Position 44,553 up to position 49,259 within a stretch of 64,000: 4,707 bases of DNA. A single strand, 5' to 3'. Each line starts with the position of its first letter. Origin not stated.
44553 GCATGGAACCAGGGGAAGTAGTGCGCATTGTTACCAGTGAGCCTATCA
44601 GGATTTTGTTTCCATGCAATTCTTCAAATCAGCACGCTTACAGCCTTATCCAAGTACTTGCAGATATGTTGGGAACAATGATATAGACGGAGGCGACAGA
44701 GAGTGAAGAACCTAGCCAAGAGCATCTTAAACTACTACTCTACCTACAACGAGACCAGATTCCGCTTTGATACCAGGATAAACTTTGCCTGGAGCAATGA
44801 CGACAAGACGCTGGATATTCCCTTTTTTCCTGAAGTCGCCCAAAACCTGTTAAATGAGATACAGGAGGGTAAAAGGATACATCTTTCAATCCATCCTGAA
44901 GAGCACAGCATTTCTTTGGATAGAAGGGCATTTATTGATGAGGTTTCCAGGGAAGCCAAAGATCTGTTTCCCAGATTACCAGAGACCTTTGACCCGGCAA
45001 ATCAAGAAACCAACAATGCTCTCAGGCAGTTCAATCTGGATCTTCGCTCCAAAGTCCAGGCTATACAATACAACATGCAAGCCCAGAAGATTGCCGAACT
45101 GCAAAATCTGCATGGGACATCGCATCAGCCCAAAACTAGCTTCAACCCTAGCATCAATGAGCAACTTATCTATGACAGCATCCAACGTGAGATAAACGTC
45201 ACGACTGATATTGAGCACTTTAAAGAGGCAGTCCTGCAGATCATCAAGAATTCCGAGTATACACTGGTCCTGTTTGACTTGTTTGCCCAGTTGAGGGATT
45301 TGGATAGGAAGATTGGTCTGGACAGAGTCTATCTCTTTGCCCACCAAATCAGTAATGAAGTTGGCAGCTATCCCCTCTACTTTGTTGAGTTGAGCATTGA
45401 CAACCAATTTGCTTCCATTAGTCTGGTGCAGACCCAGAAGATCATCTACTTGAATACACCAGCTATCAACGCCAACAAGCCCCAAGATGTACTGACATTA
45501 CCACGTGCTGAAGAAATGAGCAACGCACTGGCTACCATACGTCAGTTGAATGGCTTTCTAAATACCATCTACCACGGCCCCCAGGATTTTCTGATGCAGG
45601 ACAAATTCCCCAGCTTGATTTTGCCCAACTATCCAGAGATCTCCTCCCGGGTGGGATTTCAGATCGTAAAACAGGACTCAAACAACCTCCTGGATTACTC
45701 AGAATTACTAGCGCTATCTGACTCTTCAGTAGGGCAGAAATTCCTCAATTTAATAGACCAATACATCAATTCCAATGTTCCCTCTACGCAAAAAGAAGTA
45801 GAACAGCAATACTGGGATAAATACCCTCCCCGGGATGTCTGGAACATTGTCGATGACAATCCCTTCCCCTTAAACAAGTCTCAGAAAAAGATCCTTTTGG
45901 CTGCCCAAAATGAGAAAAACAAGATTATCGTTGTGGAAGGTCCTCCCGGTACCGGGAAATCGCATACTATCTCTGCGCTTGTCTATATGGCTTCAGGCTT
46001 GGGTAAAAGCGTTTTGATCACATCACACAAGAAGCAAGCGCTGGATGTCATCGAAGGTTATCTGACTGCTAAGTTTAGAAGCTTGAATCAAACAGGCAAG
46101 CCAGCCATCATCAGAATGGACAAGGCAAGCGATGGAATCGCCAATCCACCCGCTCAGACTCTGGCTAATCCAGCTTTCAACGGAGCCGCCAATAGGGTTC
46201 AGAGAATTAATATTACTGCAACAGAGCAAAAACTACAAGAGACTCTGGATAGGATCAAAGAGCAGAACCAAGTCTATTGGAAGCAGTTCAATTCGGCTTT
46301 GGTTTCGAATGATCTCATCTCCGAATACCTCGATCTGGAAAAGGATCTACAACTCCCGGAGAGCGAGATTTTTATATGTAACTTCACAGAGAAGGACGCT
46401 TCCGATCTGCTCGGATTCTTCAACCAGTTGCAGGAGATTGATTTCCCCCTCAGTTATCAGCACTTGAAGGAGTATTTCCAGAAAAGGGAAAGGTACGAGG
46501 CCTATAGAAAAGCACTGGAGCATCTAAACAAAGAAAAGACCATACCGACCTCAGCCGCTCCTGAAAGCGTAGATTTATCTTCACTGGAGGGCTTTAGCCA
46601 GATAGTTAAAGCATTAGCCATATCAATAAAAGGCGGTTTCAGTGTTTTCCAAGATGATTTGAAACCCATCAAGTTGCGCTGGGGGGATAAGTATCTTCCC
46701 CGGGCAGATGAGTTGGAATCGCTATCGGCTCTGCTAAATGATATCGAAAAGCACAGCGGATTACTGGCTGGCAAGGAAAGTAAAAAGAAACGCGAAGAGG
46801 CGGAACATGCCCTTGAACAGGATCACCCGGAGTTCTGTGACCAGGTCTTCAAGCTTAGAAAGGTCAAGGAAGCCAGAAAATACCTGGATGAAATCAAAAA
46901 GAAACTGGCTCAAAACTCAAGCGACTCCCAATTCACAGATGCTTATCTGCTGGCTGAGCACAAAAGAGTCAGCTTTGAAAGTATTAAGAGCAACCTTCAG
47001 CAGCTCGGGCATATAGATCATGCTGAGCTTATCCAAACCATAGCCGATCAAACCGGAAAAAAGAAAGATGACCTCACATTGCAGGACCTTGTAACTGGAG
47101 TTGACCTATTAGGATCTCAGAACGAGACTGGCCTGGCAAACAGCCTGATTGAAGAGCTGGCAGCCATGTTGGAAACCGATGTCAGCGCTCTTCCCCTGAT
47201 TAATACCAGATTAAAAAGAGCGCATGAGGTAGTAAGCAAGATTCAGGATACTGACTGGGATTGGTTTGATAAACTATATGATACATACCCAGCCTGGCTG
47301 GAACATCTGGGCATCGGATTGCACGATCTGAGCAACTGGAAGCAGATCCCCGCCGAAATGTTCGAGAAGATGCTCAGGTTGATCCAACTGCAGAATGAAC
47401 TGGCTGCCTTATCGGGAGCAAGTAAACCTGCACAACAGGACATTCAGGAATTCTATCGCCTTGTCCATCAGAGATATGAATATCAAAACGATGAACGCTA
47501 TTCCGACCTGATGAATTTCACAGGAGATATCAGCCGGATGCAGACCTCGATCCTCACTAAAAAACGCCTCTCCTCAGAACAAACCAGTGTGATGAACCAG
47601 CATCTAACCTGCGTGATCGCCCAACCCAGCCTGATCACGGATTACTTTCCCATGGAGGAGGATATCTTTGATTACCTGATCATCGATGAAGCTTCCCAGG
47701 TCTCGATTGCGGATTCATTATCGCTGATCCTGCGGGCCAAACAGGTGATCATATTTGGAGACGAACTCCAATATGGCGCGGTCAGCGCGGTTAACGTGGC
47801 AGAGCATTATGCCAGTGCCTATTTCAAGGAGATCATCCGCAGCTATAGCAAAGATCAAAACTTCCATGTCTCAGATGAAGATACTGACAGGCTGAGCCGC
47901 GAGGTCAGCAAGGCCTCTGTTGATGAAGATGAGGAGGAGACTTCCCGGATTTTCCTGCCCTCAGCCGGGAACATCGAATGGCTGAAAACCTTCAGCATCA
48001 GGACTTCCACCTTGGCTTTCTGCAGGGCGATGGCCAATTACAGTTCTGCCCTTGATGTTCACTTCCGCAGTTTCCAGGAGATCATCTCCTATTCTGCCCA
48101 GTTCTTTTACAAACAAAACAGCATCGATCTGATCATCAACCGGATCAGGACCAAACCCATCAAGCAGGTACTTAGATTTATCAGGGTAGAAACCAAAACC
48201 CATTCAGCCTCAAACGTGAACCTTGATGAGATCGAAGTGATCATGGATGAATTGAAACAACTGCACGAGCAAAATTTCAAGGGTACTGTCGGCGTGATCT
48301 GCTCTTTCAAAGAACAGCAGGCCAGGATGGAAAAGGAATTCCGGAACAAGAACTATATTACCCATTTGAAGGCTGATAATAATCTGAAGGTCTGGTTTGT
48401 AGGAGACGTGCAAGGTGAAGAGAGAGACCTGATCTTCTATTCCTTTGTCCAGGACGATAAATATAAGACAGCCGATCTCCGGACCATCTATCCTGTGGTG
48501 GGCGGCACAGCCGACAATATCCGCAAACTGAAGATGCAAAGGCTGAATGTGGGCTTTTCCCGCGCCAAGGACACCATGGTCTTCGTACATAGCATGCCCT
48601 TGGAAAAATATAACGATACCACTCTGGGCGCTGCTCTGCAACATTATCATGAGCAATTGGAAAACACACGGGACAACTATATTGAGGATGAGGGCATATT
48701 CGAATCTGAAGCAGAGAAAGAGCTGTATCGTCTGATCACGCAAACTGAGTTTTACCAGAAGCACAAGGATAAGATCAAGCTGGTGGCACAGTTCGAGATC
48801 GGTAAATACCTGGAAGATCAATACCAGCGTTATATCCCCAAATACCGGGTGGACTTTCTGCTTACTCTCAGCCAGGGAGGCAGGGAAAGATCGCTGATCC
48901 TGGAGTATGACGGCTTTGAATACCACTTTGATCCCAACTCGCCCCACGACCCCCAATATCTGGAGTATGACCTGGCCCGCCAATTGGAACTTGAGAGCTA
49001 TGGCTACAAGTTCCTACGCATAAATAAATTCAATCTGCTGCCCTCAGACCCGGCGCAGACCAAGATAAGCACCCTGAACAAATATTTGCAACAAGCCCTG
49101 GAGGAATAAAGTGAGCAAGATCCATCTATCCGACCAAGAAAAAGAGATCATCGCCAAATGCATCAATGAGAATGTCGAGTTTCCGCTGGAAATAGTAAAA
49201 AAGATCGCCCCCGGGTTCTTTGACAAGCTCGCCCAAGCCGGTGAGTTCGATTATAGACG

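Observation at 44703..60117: Five-gene operon: type III Mod/Res embedded between two giant helicase-nucleases and an AbiH/SIR2-like gene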

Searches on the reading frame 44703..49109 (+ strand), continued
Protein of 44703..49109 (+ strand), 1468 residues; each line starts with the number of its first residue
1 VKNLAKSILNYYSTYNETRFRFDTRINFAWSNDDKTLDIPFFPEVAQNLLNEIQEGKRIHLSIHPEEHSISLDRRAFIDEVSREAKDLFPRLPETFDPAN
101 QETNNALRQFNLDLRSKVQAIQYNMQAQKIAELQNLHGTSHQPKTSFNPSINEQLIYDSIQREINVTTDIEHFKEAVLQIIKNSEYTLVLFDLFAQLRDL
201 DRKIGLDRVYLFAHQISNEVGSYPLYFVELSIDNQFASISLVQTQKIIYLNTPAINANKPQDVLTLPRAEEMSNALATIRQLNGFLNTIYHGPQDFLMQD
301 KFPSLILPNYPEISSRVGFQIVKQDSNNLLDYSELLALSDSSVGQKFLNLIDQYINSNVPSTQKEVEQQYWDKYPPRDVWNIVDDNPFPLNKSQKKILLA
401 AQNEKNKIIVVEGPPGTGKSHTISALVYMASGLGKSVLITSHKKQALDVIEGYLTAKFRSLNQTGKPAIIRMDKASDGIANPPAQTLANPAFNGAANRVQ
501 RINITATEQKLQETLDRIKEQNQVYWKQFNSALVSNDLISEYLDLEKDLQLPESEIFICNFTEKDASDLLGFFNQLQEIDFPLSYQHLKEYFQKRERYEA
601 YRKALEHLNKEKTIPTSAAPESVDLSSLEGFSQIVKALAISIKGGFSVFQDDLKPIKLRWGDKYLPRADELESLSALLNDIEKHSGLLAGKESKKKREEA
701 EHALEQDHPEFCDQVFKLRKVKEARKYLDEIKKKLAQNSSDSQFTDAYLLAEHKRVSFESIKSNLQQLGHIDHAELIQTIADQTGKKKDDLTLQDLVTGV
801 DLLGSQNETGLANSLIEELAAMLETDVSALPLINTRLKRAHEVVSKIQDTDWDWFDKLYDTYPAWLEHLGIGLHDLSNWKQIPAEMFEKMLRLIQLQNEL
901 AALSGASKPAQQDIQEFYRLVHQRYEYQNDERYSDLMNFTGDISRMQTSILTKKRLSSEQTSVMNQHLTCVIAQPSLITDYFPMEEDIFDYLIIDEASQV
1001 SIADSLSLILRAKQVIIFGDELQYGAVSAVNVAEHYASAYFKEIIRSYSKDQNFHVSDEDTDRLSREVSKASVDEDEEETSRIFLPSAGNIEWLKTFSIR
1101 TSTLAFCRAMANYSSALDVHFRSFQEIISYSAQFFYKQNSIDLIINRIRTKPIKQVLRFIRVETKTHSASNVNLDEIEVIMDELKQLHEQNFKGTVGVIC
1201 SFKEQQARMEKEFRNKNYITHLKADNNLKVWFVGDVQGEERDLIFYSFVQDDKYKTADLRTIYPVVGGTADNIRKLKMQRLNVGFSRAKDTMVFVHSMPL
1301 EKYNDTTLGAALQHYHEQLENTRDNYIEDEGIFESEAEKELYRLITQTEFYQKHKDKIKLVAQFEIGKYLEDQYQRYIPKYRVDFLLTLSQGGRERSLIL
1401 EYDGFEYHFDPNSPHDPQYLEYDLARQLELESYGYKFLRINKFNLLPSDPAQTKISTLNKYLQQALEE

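Call 107: find_encoding_contigs(protein=P0141, flank=10000, max_places=1)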
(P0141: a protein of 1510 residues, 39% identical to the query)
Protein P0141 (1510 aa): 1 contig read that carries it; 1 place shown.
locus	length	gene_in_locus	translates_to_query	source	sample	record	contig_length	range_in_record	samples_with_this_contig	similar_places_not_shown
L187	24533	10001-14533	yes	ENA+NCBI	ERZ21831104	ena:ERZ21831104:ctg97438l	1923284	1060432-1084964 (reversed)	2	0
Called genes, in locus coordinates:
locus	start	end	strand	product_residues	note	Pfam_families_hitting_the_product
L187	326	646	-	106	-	PF07978:NIPSNAP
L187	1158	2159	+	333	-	PF00108:Thiolase_N, PF08545:ACP_syn_III, PF08541:ACP_syn_III_C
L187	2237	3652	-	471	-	PF00083:Sugar_tr, PF05977:MFS_3 (faint), PF07690:MFS_1, PF12832:MFS_1_like (faint)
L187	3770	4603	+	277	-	-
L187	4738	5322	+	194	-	PF05685:Uma2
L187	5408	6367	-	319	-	PF00977:His_biosynth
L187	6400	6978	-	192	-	PF00117:GATase, PF01174:SNO, PF07685:GATase_3 (weak)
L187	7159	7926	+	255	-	PF00795:CN_hydrolase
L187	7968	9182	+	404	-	PF03453:MoeA_N, PF00994:MoCF_biosynth, PF03454:MoeA_C (weak)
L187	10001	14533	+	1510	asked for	PF13191:AAA_16 (faint), PF13086:AAA_11 (weak), PF13245:AAA_19 (faint), PF13604:AAA_30 (weak), PF13087:AAA_12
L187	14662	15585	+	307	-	PF07751:Abi_2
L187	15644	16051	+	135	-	-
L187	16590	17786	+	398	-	PF01555:N6_N4_Mtase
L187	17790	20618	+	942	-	PF04851:ResIII, PF18766:SWI2_SNF2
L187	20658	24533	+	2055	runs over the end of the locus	PF13191:AAA_16 (faint), PF13401:AAA_22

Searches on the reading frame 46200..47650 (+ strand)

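Call 58: search_protein_families(library=pfam, proteins=[window:46200-47650:+], max_evalue=1)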
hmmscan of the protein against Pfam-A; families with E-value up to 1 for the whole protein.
window:46200-47650:+ (483 aa): 1 family
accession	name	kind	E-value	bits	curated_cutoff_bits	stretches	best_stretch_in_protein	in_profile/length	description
PF09312.16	SurA_N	-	0.25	11.9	30.8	1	2-36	62-96/118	SurA N-terminal domain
